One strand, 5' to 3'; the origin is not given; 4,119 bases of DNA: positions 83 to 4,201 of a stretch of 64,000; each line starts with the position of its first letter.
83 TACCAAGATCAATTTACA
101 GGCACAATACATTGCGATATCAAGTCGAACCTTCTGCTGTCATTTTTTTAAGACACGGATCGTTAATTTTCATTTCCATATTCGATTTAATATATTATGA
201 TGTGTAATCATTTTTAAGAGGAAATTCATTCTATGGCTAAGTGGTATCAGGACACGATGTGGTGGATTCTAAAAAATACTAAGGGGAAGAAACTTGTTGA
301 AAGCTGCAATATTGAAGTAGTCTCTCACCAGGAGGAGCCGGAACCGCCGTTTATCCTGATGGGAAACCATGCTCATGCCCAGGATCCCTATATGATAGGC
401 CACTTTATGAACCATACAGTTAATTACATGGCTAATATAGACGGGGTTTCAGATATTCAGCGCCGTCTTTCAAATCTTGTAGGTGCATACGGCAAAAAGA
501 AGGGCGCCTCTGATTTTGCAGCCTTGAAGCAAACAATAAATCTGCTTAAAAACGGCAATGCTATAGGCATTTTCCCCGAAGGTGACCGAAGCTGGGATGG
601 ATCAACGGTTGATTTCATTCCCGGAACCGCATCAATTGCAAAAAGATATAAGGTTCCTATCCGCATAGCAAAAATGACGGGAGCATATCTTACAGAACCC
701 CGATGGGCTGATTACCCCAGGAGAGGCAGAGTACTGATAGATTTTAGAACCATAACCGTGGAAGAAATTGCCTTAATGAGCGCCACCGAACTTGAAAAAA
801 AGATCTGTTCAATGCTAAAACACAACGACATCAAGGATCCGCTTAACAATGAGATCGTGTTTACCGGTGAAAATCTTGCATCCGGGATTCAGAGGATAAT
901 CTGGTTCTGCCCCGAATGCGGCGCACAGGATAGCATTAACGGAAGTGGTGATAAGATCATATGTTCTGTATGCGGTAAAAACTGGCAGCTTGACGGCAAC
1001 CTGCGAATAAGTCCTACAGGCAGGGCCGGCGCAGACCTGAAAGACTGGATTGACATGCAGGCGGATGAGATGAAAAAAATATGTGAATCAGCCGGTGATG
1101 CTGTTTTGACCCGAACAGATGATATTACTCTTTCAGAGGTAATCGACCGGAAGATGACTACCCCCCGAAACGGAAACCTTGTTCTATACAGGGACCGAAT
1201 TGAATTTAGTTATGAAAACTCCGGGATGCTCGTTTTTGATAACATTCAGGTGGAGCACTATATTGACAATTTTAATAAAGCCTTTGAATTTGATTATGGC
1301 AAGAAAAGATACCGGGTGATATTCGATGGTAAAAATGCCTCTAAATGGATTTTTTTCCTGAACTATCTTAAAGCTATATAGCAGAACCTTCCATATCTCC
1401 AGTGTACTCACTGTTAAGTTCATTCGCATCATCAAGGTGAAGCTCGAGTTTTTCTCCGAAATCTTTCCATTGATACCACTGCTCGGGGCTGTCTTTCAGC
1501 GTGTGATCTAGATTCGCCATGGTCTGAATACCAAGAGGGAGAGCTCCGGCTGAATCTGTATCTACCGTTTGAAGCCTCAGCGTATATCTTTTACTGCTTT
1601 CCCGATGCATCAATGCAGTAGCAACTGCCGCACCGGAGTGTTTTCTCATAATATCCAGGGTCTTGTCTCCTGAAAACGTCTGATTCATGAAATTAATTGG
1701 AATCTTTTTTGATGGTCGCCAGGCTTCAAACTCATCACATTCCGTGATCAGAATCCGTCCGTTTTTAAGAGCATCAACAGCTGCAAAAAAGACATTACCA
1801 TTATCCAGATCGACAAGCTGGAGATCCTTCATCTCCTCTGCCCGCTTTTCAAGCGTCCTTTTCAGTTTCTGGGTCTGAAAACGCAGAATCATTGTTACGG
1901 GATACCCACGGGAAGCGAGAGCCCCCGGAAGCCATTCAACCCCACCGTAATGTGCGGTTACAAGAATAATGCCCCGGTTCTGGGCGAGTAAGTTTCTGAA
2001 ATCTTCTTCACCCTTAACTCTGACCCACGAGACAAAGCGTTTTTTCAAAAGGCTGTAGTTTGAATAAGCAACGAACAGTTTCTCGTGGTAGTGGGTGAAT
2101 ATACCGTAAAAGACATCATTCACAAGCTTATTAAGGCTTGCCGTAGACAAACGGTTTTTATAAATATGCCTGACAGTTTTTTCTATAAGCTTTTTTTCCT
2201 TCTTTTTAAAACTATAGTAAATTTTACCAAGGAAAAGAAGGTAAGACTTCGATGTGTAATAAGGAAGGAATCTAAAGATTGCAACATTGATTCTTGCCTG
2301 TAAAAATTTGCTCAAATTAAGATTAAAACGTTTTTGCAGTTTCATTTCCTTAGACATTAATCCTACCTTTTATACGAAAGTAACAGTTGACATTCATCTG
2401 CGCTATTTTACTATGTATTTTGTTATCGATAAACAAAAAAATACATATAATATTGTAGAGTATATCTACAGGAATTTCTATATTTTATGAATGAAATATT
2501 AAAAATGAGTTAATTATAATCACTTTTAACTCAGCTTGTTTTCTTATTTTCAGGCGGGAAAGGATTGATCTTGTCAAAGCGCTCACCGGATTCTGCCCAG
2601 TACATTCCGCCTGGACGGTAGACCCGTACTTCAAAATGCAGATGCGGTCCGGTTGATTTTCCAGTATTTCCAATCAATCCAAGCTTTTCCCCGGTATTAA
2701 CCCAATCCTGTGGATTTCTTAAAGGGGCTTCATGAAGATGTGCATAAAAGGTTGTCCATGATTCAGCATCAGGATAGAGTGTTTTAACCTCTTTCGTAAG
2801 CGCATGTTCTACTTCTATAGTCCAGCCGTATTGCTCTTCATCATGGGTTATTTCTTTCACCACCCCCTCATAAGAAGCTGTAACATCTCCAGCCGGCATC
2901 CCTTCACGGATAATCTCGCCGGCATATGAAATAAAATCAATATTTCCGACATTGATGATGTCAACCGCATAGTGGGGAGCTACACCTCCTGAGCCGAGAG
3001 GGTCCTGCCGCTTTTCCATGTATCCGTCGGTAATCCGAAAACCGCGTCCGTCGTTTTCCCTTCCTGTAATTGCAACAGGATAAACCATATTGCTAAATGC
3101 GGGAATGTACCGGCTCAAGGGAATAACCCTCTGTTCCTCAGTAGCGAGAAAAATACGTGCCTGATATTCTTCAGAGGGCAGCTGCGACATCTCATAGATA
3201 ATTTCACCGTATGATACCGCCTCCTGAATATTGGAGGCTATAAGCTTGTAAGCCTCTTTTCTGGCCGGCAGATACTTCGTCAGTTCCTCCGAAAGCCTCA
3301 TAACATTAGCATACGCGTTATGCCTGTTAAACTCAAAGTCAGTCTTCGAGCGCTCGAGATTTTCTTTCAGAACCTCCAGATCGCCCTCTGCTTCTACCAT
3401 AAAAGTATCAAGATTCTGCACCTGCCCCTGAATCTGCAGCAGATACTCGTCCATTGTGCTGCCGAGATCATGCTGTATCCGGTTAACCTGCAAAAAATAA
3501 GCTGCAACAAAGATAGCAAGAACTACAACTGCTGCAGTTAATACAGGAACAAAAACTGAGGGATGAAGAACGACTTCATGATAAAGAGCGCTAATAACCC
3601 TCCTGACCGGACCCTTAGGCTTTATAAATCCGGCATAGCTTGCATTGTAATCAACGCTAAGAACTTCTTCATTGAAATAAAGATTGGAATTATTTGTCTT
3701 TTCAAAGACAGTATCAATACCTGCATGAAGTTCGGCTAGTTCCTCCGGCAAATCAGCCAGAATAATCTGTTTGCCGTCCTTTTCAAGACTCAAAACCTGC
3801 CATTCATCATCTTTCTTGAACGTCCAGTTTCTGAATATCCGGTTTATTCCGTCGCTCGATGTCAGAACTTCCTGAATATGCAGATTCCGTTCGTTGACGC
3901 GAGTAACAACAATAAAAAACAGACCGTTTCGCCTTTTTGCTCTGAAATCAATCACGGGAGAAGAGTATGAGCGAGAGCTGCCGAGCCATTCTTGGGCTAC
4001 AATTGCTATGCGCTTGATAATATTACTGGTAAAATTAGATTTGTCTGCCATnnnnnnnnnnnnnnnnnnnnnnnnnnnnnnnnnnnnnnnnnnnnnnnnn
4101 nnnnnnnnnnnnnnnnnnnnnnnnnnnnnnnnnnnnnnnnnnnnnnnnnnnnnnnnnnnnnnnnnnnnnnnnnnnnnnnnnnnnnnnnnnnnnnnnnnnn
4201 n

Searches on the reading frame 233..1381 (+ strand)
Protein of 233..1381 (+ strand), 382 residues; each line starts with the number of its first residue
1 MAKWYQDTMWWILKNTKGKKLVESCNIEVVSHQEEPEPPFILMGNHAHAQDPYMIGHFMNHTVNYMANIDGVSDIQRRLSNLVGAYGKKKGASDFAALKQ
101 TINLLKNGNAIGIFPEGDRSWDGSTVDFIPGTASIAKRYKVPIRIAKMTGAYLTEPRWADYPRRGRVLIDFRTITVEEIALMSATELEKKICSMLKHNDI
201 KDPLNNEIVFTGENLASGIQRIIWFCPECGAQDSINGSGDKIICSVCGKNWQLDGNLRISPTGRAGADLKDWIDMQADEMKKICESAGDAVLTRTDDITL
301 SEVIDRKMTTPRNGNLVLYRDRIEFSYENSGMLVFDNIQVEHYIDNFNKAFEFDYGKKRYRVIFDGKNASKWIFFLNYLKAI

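Call 58: search_protein_families(library=pfam, proteins=[window:233-1381:+], max_evalue=0.00001)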
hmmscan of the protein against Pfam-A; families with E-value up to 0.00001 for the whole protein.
window:233-1381:+ (382 aa): 1 family
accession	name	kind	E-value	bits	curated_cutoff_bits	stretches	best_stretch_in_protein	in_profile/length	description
PF01553.26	Acyltransferase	-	2.5e-11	44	23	1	30-143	5-126/132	Acyltransferase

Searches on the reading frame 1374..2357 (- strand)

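Call 58: search_protein_families(library=pfam, proteins=[window:1374-2357:-], max_evalue=0.00001)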
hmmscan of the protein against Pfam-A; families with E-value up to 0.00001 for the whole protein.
window:1374-2357:- (327 aa): 1 family
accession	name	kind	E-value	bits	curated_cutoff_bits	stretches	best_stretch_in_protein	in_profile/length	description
PF03279.18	Lip_A_acyltrans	-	7.9e-08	32.3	22.3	1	25-294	23-286/295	Bacterial lipid A biosynthesis acyltransferase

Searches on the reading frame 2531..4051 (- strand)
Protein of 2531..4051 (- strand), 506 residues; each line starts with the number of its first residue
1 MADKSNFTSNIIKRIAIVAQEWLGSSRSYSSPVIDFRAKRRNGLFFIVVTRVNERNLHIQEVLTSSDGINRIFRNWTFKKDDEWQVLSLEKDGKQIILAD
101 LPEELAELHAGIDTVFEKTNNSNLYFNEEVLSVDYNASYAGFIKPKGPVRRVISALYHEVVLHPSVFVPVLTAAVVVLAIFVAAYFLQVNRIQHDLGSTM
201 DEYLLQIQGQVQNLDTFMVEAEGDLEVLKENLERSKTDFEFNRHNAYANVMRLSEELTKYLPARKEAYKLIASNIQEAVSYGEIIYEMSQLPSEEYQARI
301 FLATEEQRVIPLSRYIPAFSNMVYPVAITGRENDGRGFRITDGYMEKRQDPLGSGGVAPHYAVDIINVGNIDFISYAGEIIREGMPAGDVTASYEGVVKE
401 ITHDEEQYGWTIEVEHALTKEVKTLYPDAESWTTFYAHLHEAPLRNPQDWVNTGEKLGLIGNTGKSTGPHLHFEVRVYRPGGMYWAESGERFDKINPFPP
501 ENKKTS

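Call 58: search_protein_families(library=pfam, proteins=[window:2531-4051:-], max_evalue=0.00001)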
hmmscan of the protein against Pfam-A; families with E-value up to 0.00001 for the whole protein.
window:2531-4051:- (506 aa): 1 family
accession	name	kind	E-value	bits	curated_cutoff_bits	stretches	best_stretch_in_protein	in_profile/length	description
PF01551.29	Peptidase_M23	-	8.8e-16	58.3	28.7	1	388-477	13-89/96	Peptidase family M23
